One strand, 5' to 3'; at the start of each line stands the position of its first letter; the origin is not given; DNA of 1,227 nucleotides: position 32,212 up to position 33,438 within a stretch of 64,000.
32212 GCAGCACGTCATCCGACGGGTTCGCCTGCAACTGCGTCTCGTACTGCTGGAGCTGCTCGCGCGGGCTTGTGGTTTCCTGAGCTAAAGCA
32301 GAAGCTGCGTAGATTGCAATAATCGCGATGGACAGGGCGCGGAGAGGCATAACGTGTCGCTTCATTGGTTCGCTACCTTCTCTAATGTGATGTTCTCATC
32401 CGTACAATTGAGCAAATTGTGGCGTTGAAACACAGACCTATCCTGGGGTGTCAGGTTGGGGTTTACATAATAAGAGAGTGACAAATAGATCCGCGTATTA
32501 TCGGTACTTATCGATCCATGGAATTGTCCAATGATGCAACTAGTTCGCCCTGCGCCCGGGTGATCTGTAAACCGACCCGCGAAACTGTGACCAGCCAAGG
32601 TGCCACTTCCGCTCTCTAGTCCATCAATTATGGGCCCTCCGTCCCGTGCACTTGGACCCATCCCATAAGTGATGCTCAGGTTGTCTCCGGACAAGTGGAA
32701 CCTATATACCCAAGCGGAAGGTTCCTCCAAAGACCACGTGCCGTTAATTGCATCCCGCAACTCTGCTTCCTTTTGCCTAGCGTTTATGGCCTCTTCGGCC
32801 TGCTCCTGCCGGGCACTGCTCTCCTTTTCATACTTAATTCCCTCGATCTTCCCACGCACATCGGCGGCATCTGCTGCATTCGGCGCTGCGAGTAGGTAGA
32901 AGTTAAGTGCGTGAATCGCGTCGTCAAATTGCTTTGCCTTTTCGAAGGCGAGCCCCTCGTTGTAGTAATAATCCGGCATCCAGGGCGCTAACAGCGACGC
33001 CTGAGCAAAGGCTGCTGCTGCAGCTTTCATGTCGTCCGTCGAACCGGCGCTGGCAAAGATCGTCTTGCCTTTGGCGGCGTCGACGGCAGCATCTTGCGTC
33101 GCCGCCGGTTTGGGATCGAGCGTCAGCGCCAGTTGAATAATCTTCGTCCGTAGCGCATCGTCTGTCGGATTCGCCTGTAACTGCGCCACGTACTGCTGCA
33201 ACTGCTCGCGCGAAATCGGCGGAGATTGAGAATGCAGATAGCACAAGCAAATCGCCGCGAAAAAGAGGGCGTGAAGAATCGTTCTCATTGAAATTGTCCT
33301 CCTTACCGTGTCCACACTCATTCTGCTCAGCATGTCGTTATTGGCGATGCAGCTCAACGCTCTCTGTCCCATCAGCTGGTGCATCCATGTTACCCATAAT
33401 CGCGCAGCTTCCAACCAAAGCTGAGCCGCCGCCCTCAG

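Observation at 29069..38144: Minus-strand block: FecR-domain protein, small Cys peptide, six tandem secreted paralogs with a shared head and unrelated tails, and a coiled-coil protein (best candidate for an undescribed system)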

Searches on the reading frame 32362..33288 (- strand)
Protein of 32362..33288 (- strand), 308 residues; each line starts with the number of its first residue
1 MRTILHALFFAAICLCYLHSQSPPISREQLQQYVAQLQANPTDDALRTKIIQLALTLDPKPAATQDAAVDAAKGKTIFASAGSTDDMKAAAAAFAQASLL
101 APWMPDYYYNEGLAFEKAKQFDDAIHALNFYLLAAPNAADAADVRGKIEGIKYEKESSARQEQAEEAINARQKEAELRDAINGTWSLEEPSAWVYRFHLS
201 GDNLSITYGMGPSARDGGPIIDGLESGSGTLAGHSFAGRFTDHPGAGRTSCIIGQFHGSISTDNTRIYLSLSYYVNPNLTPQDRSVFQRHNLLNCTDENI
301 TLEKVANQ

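Call 3: search_protein_families(library=pfam, proteins=[window:32362-33288:-], max_evalue=1)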
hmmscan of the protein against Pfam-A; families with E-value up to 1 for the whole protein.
window:32362-33288:- (308 aa): 4 families
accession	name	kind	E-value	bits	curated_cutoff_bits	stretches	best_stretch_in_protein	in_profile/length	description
PF13371.12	TPR_9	-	9.7e-07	29.2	35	1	81-145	5-69/73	Tetratricopeptide repeat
PF00515.34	TPR_1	-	0.0079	16.4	27.8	1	106-129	2-25/34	Tetratricopeptide repeat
PF07719.23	TPR_2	-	0.053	14.1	27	1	105-128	1-24/34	Tetratricopeptide repeat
PF13432.12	TPR_16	-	0.57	11.1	32.7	0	88-129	14-55/65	Tetratricopeptide repeat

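Call 4: search_protein_families(library=ncbifam, proteins=[window:32362-33288:-], max_evalue=1)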
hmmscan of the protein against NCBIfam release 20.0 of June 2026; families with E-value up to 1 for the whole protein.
window:32362-33288:- (308 aa): 4 families
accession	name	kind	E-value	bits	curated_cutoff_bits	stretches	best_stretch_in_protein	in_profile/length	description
NF033762.1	social_mot_Tgl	equivalog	0.004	16.5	225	1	97-180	162-244/252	social motility TPR repeat lipoprotein Tgl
TIGR02552.1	LcrH_SycD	equivalog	0.041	13.6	104.8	0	84-149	65-130/136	SycD/LcrH family type III secretion system chaperone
NF009037.0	PRK12370.1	equivalog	0.044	12.2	589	1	85-141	352-408/553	HilA/EilA family virulence transcriptional regulator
NF040959.1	MamA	equivalog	0.12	11.8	200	1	86-140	86-140/204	magnetosome protein MamA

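Call 43: search_protein_families(library=pfam, alignment_id=A5, max_evalue=0.001)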
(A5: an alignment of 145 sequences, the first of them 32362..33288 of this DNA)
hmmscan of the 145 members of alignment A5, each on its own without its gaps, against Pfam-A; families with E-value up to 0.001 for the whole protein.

A. member 1, window:32362-33288:- (308 aa): 1 family
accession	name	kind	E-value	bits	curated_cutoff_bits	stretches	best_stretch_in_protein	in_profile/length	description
PF13371.12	TPR_9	-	9.7e-07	29.2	35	1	81-145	5-69/73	Tetratricopeptide repeat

B. families by the number of members that match (of 145 scanned): 31 families (the first 25 are shown)
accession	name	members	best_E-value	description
PF13371.12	TPR_9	115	2.9e-23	Tetratricopeptide repeat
PF14559.12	TPR_19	44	4.8e-12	Tetratricopeptide repeat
PF07719.23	TPR_2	38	8.6e-27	Tetratricopeptide repeat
PF00515.34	TPR_1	32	1.5e-27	Tetratricopeptide repeat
PF13432.12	TPR_16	16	9.1e-16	Tetratricopeptide repeat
PF13414.12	TPR_11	13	3.7e-18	TPR repeat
PF13181.12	TPR_8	13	2.2e-15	Tetratricopeptide repeat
PF13431.12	TPR_17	11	3.1e-13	Tetratricopeptide repeat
PF13424.12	TPR_12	10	1.4e-21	Tetratricopeptide repeat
PF07603.17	Lcl_C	4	1.1e-20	Lcl C-terminal domain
PF13428.12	TPR_14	4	1.2e-10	Tetratricopeptide repeat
PF13174.12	TPR_6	3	2.8e-10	Tetratricopeptide repeat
PF12796.13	Ank_2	2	2.9e-64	Ankyrin repeats (3 copies)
PF00023.36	Ank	2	5.7e-46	Ankyrin repeat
PF13857.12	Ank_5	2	4.5e-38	Ankyrin repeats (many copies)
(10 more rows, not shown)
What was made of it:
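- On TPR repeat superfamily: 115 of 145 family members match TPR_9 (call 43).
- Among 144 representatives the tails include Lcl_C lectin-like, ankyrin, PDZ, cytochrome c and MORN domains (call 43). Some family tails are Lcl_C (call 43).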

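Call 81: search_protein_families(library=padloc, proteins=[window:32362-33288:-], max_evalue=0.01)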
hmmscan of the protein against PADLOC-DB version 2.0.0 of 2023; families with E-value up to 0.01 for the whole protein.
window:32362-33288:- (308 aa): 0 families

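Call 82: search_protein_families(library=phrogs, proteins=[window:32362-33288:-], max_evalue=0.01)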
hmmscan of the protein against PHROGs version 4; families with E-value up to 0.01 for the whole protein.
window:32362-33288:- (308 aa): 0 families

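Call 96: search_dna_similar(query=window:32362-33288:-, collection=plasmids, mode=protein, max_evalue=0.00001, max_rows=15)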
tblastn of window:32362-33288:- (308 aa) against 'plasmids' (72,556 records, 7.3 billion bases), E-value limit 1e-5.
No match.

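Call 97: search_dna_similar(query=window:32362-33288:-, collection=phages, mode=protein, max_evalue=0.00001, max_rows=10)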
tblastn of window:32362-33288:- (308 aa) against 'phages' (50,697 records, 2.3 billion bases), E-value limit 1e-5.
No match.
